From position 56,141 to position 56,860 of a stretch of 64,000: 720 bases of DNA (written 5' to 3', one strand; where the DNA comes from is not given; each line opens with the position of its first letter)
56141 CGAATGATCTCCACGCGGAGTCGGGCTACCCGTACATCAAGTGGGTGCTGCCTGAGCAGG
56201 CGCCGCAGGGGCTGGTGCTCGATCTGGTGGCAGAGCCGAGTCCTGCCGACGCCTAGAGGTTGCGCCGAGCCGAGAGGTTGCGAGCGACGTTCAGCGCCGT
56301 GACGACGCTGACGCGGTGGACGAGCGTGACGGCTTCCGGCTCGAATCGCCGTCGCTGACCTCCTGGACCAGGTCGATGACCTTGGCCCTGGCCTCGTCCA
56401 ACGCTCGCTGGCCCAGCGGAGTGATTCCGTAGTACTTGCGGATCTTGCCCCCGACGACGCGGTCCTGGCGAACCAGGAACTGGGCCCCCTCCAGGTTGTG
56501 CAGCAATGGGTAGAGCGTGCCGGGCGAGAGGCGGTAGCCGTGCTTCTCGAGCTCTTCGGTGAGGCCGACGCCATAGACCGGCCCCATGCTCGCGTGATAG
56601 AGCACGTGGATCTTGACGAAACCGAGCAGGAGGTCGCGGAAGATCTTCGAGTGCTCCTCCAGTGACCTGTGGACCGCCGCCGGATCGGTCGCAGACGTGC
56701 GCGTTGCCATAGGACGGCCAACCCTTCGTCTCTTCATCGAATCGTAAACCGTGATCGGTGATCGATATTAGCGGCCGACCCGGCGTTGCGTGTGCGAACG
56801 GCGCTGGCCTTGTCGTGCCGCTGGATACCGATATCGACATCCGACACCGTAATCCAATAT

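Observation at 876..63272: One 17-bp inverted repeat (RTATCG-N5-CGATAY) precedes almost every transcription unit: a candidate 60-kb single-regulator regulon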

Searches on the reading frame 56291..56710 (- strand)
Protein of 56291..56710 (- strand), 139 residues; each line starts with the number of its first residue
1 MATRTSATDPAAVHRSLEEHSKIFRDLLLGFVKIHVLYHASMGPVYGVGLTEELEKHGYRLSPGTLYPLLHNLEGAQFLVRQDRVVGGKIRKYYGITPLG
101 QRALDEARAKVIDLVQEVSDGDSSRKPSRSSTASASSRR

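Call 20: search_protein_families(library=pfam, proteins=[window:56291-56710:-], max_evalue=0.001)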
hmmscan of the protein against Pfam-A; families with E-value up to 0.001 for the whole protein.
window:56291-56710:- (139 aa): 1 family
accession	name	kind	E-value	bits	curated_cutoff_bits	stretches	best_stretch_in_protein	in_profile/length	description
PF03551.20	PadR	-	6.1e-17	61.8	27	1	36-105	1-74/75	Transcriptional regulator PadR-like family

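Call 23: find_encoding_contigs(protein=window:56291-56710:-, flank=10000, max_places=10)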
Protein window:56291-56710:- (139 aa): 3 contigs read that carry it; 2 places shown.
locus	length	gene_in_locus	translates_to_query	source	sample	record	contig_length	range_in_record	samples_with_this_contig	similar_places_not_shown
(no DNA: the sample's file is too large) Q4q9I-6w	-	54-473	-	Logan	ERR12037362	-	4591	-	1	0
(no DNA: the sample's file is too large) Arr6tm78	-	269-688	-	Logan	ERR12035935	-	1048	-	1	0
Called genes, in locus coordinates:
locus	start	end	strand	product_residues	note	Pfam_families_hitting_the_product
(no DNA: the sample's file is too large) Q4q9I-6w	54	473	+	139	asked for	PF03551:PadR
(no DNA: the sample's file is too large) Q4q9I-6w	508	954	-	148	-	-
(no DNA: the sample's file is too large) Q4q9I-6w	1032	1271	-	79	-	PF06902:Fer4_19, PF13459:Fer4_15 (weak), PF13370:Fer4_13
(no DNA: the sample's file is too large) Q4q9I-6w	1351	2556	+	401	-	PF07992:Pyr_redox_2, PF01266:DAO (faint), PF00070:Pyr_redox, PF14759:Reductase_C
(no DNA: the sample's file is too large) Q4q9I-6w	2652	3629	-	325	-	PF08240:ADH_N, PF00107:ADH_zinc_N, PF13602:ADH_zinc_N_2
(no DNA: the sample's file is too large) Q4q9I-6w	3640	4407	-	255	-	PF01113:DapB_N, PF05173:DapB_C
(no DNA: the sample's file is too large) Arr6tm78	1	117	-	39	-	?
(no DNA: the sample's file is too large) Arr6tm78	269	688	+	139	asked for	PF03551:PadR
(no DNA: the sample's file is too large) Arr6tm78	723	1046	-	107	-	?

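Call 24: find_homologous_proteins(query=window:56291-56710:-, max_evalue=1e-10)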
Query window:56291-56710:- (139 aa): 511 proteins with E <= 1e-10 among 535 candidates; the best 120 are listed.
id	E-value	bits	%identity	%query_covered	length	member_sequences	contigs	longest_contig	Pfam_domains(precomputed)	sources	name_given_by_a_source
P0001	3.2e-84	297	100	100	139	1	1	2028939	PF03551.21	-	-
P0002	1.5e-66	240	80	99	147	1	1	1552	PF03551.21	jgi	jgi:PadR family transcriptional regulator, regulatory protein PadR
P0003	5.2e-60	219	75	91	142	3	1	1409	PF03551.21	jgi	jgi:DNA-binding PadR family transcriptional regulator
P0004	8.1e-59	215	72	100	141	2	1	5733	PF03551.21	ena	-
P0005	1.5e-58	214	73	91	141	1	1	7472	PF03551.21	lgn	-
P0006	4.2e-58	213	68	100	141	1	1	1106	PF03551.21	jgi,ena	-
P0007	4.8e-58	213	72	96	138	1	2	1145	PF03551.21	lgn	-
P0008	5.9e-58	212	68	100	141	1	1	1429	PF03551.21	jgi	-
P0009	1.5e-57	211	70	100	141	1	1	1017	PF03551.21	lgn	-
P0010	3.0e-57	210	71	94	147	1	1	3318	PF03551.21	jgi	jgi:DNA-binding PadR family transcriptional regulator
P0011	3.7e-57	210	70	94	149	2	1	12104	PF03551.21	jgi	jgi:DNA-binding PadR family transcriptional regulator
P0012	5.5e-57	209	74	88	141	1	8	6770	PF03551.21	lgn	-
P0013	7.2e-57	209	71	100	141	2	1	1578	PF03551.21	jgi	jgi:PadR family transcriptional regulator, regulatory protein PadR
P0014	1.2e-56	208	64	100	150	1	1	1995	PF03551.21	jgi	jgi:PadR family transcriptional regulator PadR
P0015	1.5e-56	208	70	95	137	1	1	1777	PF03551.21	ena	-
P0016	2.2e-56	207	70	97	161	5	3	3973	PF03551.21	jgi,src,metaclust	jgi:PadR family transcriptional regulator, regulatory protein PadR|metaclust:\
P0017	2.5e-56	207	68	99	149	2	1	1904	PF03551.21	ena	-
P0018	2.7e-56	207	71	94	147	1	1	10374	PF03551.21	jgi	jgi:PadR family transcriptional regulator PadR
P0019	4.2e-56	206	68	100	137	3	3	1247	PF03551.21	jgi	jgi:PadR family transcriptional regulator, regulatory protein PadR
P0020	4.2e-56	206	70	99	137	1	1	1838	PF03551.21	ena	-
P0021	4.5e-56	206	79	81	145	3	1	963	PF03551.21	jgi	jgi:PadR family transcriptional regulator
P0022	5.2e-56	206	71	88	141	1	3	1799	PF03551.21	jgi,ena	jgi:PadR family transcriptional regulator PadR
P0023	7.5e-56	206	70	95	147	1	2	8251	PF03551.21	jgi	jgi:DNA-binding PadR family transcriptional regulator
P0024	1.4e-55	205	73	85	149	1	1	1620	PF03551.21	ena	-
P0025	1.5e-55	205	69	98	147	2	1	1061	PF03551.21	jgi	jgi:PadR family transcriptional regulator PadR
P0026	1.7e-55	204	65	100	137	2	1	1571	PF03551.21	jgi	jgi:PadR family transcriptional regulator, regulatory protein PadR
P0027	1.8e-55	204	74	88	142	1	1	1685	PF03551.21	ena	-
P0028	1.8e-55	204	70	94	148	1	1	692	PF03551.21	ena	-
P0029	3.8e-55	203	70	96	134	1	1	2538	PF03551.21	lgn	-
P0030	4.0e-55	203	72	94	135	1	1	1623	PF03551.21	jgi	jgi:PadR family transcriptional regulator, regulatory protein PadR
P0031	1.4e-54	201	72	88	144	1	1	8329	PF03551.21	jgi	jgi:DNA-binding PadR family transcriptional regulator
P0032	1.6e-54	201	70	95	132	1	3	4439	PF03551.21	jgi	jgi:PadR family transcriptional regulator PadR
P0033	4.7e-54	200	76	83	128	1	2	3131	PF03551.21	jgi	jgi:PadR family transcriptional regulator, regulatory protein PadR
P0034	6.0e-54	199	69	96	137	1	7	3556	PF03551.21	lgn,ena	-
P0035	6.5e-54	199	70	92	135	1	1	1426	PF03551.21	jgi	jgi:PadR family transcriptional regulator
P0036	2.9e-53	197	68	95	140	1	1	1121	PF03551.21,PF13601.13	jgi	jgi:DNA-binding PadR family transcriptional regulator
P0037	7.6e-53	196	67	96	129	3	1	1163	PF03551.21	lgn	-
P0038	1.1e-52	195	71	88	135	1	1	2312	PF03551.21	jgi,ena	-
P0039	1.2e-52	195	65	99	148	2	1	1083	PF03551.21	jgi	jgi:DNA-binding PadR family transcriptional regulator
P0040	2.2e-52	194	68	93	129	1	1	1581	PF03551.21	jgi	jgi:PadR family transcriptional regulator, regulatory protein PadR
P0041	2.4e-52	194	66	95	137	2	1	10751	PF03551.21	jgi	jgi:PadR family transcriptional regulator, regulatory protein PadR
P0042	2.6e-52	194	72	82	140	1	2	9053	PF03551.21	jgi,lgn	jgi:PadR family transcriptional regulator PadR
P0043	2.8e-52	194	77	78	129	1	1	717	PF03551.21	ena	-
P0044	4.3e-52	193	65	96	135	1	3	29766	PF03551.21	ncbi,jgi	jgi:DNA-binding PadR family transcriptional regulator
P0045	5.3e-52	193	69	92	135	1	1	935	PF03551.21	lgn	-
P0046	5.4e-52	193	67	91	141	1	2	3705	PF03551.21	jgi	jgi:DNA-binding PadR family transcriptional regulator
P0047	6.3e-52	193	72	78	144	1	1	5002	PF03551.21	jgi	jgi:PadR family transcriptional regulator PadR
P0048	8.3e-52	193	77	78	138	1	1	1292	PF03551.21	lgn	-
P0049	1.1e-51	192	66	99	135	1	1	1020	PF03551.21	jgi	jgi:PadR family transcriptional regulator PadR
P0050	2.7e-51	191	68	95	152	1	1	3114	PF03551.21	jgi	jgi:PadR family transcriptional regulator, regulatory protein PadR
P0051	3.9e-51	190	64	94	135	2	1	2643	PF03551.21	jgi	jgi:PadR family transcriptional regulator, regulatory protein PadR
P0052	6.3e-51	190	69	87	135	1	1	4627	PF03551.21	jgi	jgi:PadR family transcriptional regulator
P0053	8.8e-51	189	65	99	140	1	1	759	PF03551.21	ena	-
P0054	1.2e-50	189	75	81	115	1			PF03551.21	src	-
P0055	2.2e-50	188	70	88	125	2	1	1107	PF03551.21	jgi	jgi:DNA-binding PadR family transcriptional regulator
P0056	6.6e-50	186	61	94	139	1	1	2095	PF03551.21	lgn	-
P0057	1.2e-49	186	64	94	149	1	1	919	PF03551.21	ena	-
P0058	1.3e-49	185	73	79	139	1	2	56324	PF03551.21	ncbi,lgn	ncbi:MAG: PadR family transcriptional regulator [Acidimicrobiales bacterium]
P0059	2.4e-49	185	66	91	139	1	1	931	PF03551.21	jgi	jgi:PadR family transcriptional regulator PadR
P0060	2.4e-49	185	72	83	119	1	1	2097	PF03551.21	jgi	jgi:PadR family transcriptional regulator PadR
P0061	3.2e-49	184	66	89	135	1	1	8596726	PF03551.21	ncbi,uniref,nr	ncbi:PadR family transcriptional regulator [Kribbella shirazensis]|uniref:DNA-binding PadR family tr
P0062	3.4e-49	184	65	96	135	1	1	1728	PF03551.21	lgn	-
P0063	3.7e-49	184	69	86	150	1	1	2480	PF03551.21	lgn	-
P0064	5.2e-49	183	69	82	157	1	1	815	PF03551.21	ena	-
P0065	8.8e-49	183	60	100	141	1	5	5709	PF03551.21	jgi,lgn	jgi:DNA-binding PadR family transcriptional regulator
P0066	9.7e-49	183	64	93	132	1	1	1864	PF03551.21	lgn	-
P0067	1.2e-48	182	62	96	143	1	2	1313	PF03551.21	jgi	jgi:PadR family transcriptional regulator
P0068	1.3e-48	182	62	99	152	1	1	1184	PF03551.21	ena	-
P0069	1.3e-48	182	65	91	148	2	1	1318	PF03551.21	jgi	jgi:DNA-binding PadR family transcriptional regulator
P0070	1.4e-48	182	65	89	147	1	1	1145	PF03551.21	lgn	-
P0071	1.8e-48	182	68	88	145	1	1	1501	PF03551.21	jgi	jgi:PadR family transcriptional regulator PadR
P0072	2.0e-48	182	64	89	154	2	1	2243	PF03551.21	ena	-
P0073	3.7e-48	181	63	91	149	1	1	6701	PF03551.21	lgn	-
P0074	3.8e-48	181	64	88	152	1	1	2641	PF03551.21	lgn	-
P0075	4.5e-48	180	66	91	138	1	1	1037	PF03551.21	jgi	jgi:PadR family transcriptional regulator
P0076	4.6e-48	180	66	91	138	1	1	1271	PF03551.21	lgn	-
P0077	4.6e-48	180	64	90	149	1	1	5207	PF03551.21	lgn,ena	-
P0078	4.9e-48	180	73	81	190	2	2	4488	PF03551.21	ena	-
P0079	5.0e-48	180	67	85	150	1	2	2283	PF03551.21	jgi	jgi:PadR family transcriptional regulator PadR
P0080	6.4e-48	180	72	80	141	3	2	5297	PF03551.21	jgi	jgi:PadR family transcriptional regulator PadR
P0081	6.9e-48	180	71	81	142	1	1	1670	PF03551.21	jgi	jgi:PadR family transcriptional regulator PadR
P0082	7.0e-48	180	67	88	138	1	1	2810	PF03551.21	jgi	jgi:PadR family transcriptional regulator PadR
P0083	8.2e-48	180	60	99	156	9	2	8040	PF03551.21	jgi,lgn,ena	-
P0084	8.3e-48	180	68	81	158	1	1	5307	PF03551.21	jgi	jgi:DNA-binding PadR family transcriptional regulator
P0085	9.7e-48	179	68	86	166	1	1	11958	PF03551.21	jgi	jgi:PadR family transcriptional regulator, regulatory protein PadR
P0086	8.6e-47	176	65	91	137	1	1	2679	PF03551.21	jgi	jgi:PadR family transcriptional regulator, regulatory protein PadR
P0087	8.9e-47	176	64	84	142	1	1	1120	PF03551.21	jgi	jgi:DNA-binding PadR family transcriptional regulator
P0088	9.5e-47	176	62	90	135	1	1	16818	PF03551.21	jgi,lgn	jgi:DNA-binding PadR family transcriptional regulator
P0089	1.2e-46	176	65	91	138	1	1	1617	PF03551.21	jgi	jgi:PadR family transcriptional regulator, regulatory protein PadR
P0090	1.2e-46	176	69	78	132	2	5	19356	PF03551.21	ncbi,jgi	jgi:DNA-binding PadR family transcriptional regulator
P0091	1.5e-46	175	68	81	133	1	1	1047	PF03551.21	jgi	jgi:PadR family transcriptional regulator PadR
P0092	1.7e-46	175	68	83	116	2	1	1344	PF03551.21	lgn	-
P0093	2.5e-46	175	67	84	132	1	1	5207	PF03551.21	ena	-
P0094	2.5e-46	175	73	78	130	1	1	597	PF03551.21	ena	-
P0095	3.1e-46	174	68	79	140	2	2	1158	PF03551.21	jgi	jgi:DNA-binding PadR family transcriptional regulator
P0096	3.2e-46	174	71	76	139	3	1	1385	PF03551.21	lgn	-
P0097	3.4e-46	174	63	91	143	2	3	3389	PF03551.21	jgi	jgi:DNA-binding PadR family transcriptional regulator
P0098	6.1e-46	174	70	82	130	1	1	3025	PF03551.21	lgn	-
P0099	7.9e-46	173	67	75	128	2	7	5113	PF03551.21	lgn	-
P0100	8.0e-46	173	74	75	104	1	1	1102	PF03551.21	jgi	jgi:PadR family transcriptional regulator, regulatory protein PadR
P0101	8.0e-46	173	61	91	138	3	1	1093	PF03551.21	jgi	jgi:PadR family transcriptional regulator PadR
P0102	1.0e-45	173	60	96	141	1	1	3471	PF03551.21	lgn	-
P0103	1.1e-45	173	61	93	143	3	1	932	PF03551.21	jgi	-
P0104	1.3e-45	172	66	86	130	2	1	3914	PF03551.21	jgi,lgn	jgi:DNA-binding PadR family transcriptional regulator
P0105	1.3e-45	172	62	87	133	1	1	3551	PF03551.21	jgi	jgi:PadR family transcriptional regulator, regulatory protein PadR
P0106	1.9e-45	172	66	86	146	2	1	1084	PF03551.21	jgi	jgi:PadR family transcriptional regulator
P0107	2.2e-45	172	62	93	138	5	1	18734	PF03551.21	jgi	jgi:DNA-binding PadR family transcriptional regulator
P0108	2.3e-45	172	67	83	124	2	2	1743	PF03551.21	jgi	jgi:PadR family transcriptional regulator, regulatory protein PadR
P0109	2.5e-45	172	69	78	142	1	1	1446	PF03551.21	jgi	jgi:PadR family transcriptional regulator PadR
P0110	2.7e-45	171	60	91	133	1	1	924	PF03551.21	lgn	-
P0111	2.8e-45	171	68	80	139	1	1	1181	PF03551.21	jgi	jgi:DNA-binding PadR family transcriptional regulator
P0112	3.2e-45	171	58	96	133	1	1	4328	PF03551.21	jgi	jgi:DNA-binding PadR family transcriptional regulator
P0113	3.3e-45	171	70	76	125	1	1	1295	PF03551.21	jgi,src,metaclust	jgi:PadR family transcriptional regulator PadR|metaclust:\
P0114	3.7e-45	171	66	82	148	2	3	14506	PF03551.21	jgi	jgi:PadR family transcriptional regulator PadR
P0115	4.5e-45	171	68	78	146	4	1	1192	PF03551.21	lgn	-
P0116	8.4e-45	170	66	83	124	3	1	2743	PF03551.21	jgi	jgi:PadR family transcriptional regulator PadR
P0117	2.4e-44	168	60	96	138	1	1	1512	PF03551.21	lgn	-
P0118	2.5e-44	168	67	80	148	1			PF03551.21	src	-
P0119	3.2e-44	168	65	85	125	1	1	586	PF03551.21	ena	-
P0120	3.3e-44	168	71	76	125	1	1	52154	PF03551.21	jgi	jgi:PadR family transcriptional regulator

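Call 26: find_related_loci(query=A1, collection=genome_contigs, flank=10000)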
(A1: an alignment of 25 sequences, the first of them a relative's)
Query A1 (139 aa) in genome_contigs; peptide patterns used: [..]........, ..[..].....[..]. (x = any residue, [..] = any of these).
599 stretches matched a pattern (row limit reached: there are more); 588 encode a relative of the query (tblastn E <= 1e-3); the best 80 are kept; 80 distinct loci.
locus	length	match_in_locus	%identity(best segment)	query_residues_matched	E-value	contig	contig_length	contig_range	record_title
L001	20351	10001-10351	62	6-122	3e-47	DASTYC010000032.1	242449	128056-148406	MAG TPA_asm: Streptosporangiaceae bacterium isolate SMAG_U2431 k141_1804216, whole genome shotgun sequence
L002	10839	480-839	58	21-138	2e-44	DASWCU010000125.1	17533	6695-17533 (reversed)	MAG TPA_asm: Candidatus Limnocylindria bacterium isolate SMAG_U2717 k141_356096, whole genome shotgun sequence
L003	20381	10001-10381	57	12-138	5e-44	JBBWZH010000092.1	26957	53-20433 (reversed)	MAG: Mycobacteriales bacterium isolate Holy_96 scaffold_11566762, whole genome shotgun sequence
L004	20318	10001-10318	64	21-126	3e-43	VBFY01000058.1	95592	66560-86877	MAG: Chloroflexi bacterium isolate CF_64 14_1009_16_40cm_scaffold_208, whole genome shotgun sequence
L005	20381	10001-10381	54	12-138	8e-43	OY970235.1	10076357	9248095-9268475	MAG: uncultured Actinomycetota bacterium isolate MFD03066.bin.c.1 genome assembly, chromosome: 1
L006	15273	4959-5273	67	19-123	8e-43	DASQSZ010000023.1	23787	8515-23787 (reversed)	MAG TPA_asm: Streptosporangiaceae bacterium isolate SMAG_U10922 k141_4800, whole genome shotgun sequence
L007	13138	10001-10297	67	20-118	3e-41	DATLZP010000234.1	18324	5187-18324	MAG TPA_asm: Actinomycetota bacterium isolate SMAG_U13301 k141_457656, whole genome shotgun sequence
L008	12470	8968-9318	59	21-134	9e-41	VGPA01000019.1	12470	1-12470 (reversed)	MAG: Chloroflexi bacterium isolate K_Offshore_80m_m2_157 K_Offshore_80m_m2_157_Ga0194132_10010317, whole genome shotgun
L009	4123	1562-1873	60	23-129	2e-39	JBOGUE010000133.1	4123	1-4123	MAG: Thermomicrobiales bacterium isolate M3-S_metawrap_bin.154 k127_3485503, whole genome shotgun sequence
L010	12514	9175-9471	59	23-121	2e-38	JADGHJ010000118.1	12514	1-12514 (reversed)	MAG: Chloroflexota bacterium isolate HOG27 NODE_3353_length_12514_cov_18.450181, whole genome shotgun sequence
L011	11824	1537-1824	61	23-118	1e-37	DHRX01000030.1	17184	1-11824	MAG TPA_asm: Firmicutes bacterium UBA5301 UBA5301_contig_20088, whole genome shotgun sequence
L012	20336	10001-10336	55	14-125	3e-37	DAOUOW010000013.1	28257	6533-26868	MAG TPA_asm: Chloroflexota bacterium isolate CSMAG_84 CSMAG_84_k119_668334_length_28257_cov_44.2931, whole genome shotgu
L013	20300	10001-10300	56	21-120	5e-37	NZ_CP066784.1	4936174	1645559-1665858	Alicyclobacillus sp. ALC3 chromosome, complete genome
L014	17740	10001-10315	58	23-127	2e-36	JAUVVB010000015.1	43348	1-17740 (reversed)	MAG: Chloroflexota bacterium isolate CSMAG_1153 CSMAG_1153_k127_5835393_length_43348_cov_17.3694, whole genome shotgun s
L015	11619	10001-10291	57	22-118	4e-36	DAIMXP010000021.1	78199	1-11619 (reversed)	MAG TPA_asm: Chloroflexota bacterium isolate CTOTU41425 NODE_179_length_78199_cov_18.544700, whole genome shotgun sequen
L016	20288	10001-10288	57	23-118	2e-35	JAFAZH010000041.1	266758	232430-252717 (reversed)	MAG: Abditibacteriaceae bacterium isolate CP_BM_RX_R8_36 BM_RX_R8_k147_2064559, whole genome shotgun sequence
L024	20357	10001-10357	49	16-136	2e-34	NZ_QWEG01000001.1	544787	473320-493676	Neobacillus notoginsengisoli strain JCM 30743 NODE_1_length_544787_cov_55.6032, whole genome shotgun sequence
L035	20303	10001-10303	52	20-120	6e-34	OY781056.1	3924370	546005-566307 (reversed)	MAG: uncultured Fusibacter sp. isolate 3bddd0aa-6d80-4a2a-b44a-da585010ac1d genome assembly, chromosome: 1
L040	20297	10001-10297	51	22-120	2e-33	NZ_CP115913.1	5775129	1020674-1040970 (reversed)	Oceanirhabdus sp. W0125-5 chromosome, complete genome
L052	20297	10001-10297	54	22-120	4e-33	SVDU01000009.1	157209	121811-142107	MAG: Paenibacillaceae bacterium isolate SIG288 NODE_182_length_157209_cov_9.993579, whole genome shotgun sequence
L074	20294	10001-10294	54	23-120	4e-32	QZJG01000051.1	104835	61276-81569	MAG: Nitrospiraceae bacterium isolate SURF_45 Ga0104751_1000134, whole genome shotgun sequence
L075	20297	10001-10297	54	22-120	4e-32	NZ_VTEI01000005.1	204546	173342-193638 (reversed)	Rossellomorea vietnamensis strain CH34_1T scaffold5.1, whole genome shotgun sequence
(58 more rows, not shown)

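Call 31: search_protein_families(library=pfam, proteins=[L013:10325-11296:+, L024:10324-11517:+, L040:10281-10967:+, L040:10955-11734:+, L075:10335-11519:+, L052:10300-10959:+, L074:10297-11484:+, L016:10294-10998:+, L012:10341-11561:+, L035:10356-11612:+], max_evalue=0.001)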
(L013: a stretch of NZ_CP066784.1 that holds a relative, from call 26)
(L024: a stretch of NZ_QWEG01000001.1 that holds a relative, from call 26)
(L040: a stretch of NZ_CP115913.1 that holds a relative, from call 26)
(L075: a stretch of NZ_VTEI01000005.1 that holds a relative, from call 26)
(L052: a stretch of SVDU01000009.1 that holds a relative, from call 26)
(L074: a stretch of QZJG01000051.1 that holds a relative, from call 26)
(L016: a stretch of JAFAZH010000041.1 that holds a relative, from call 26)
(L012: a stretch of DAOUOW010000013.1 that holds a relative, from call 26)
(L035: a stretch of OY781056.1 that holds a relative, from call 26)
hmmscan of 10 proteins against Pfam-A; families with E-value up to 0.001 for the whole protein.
L013:10325-11296:+ (323 aa): 1 family
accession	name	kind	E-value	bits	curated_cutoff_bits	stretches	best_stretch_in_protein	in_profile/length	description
PF01384.25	PHO4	-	1.9e-40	139.3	33.7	1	19-307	1-347/350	Phosphate transporter family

L024:10324-11517:+ (397 aa): 1 family
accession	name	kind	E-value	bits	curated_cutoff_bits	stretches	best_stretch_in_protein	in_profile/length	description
PF02417.20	Chromate_transp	-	2.2e-79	265.7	28.6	2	229-390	2-165/166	Chromate transporter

L040:10281-10967:+ (228 aa): 8 families
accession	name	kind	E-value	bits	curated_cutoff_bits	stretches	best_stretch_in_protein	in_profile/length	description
PF00005.33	ABC_tran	-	3.5e-30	105.8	25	1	28-166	5-136/137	ABC transporter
PF13304.12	AAA_21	-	1.2e-11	45.7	27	1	110-200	208-301/304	AAA domain, putative AbiEii toxin, Type IV TA system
PF02463.25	SMC_N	-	1.2e-07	31.9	40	1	28-210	17-209/220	RecF/RecN/SMC N terminal domain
PF13175.12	AAA_15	-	1e-06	29.1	32.1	1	30-82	18-55/374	AAA ATPase domain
PF13401.12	AAA_22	-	4.4e-06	27.5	27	1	34-170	5-97/130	AAA domain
PF09818.15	ABC_ATPase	-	9.7e-05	22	23.2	0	26-58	72-103/283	P-loop domain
PF13555.12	AAA_29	-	0.00019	21.5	27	1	27-68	15-55/61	P-loop containing region of AAA domain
PF13604.12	AAA_30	-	0.00027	21.2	27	1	31-82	15-47/191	AAA domain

L040:10955-11734:+ (259 aa): 1 family
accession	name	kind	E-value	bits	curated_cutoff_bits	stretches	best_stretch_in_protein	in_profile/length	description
PF03649.18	UPF0014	-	7.2e-88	294.5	22.6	1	10-251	2-242/242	Uncharacterised protein family (UPF0014)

L075:10335-11519:+ (394 aa): 1 family
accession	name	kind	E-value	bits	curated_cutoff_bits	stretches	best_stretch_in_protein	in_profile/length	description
PF02417.20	Chromate_transp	-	3.2e-77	258.7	28.6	2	226-389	2-166/166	Chromate transporter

L052:10300-10959:+ (219 aa): 8 families
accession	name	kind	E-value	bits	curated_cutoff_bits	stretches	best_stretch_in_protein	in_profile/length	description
PF00005.33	ABC_tran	-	5.8e-30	105.1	25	1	24-162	5-136/137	ABC transporter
PF13304.12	AAA_21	-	7.1e-10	39.9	27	1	133-194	236-299/304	AAA domain, putative AbiEii toxin, Type IV TA system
PF13175.12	AAA_15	-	4.3e-07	30.3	32.1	1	17-73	12-70/374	AAA ATPase domain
PF13555.12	AAA_29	-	5e-07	29.8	27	1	21-65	13-56/61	P-loop containing region of AAA domain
PF02463.25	SMC_N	-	5.1e-07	29.8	40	0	110-206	118-209/220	RecF/RecN/SMC N terminal domain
PF13401.12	AAA_22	-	0.00011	23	27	1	30-90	5-64/130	AAA domain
PF03193.22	RsgA_GTPase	-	0.00021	21.6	30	1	27-62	104-138/174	RsgA GTPase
PF13476.12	AAA_23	-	0.00041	21.5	27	1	29-50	18-39/201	AAA domain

L074:10297-11484:+ (395 aa): 1 family
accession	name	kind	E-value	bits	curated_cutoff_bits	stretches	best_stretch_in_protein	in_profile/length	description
PF02417.20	Chromate_transp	-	2.1e-85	285.3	28.6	2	11-174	2-166/166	Chromate transporter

L016:10294-10998:+ (234 aa): 1 family
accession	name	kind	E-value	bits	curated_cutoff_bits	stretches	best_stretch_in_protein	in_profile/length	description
PF01814.28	Hemerythrin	-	2.9e-13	50.8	25.3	1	45-179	2-127/127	Hemerythrin HHE cation binding domain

L012:10341-11561:+ (406 aa): 3 families
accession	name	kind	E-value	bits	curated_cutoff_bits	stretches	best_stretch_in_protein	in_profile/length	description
PF07690.21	MFS_1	-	4.9e-40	137.9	33.4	2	28-241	4-214/347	Major Facilitator Superfamily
PF12832.13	MFS_1_like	-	2.9e-11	43.5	25.2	1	49-388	27-373/373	MFS_1 like family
PF00083.30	Sugar_tr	-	3.8e-09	36.4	22.3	2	74-206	64-191/452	Sugar (and other) transporter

L035:10356-11612:+ (418 aa): 2 families
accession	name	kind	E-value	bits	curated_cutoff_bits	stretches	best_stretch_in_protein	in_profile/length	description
PF07690.21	MFS_1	-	6.2e-19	68.6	33.4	1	38-366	26-334/347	Major Facilitator Superfamily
PF12832.13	MFS_1_like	-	9.6e-08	31.9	25.2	1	17-192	7-183/373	MFS_1 like family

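Call 36: search_protein_families(library=ncbifam, proteins=[window:56291-56710:-], max_evalue=0.00001)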
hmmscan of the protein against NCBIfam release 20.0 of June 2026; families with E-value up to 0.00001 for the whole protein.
window:56291-56710:- (139 aa): 2 families
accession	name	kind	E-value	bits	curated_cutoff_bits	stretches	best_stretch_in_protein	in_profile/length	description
NF053635.1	TransRegRv3488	equivalog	2e-27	95.3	140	1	25-119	2-96/98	Rv3488 family transcriptional regulator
TIGR03433.1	padR_acidobact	paralog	2.1e-06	27.7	101.8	1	32-117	5-94/101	PadR family transcriptional regulator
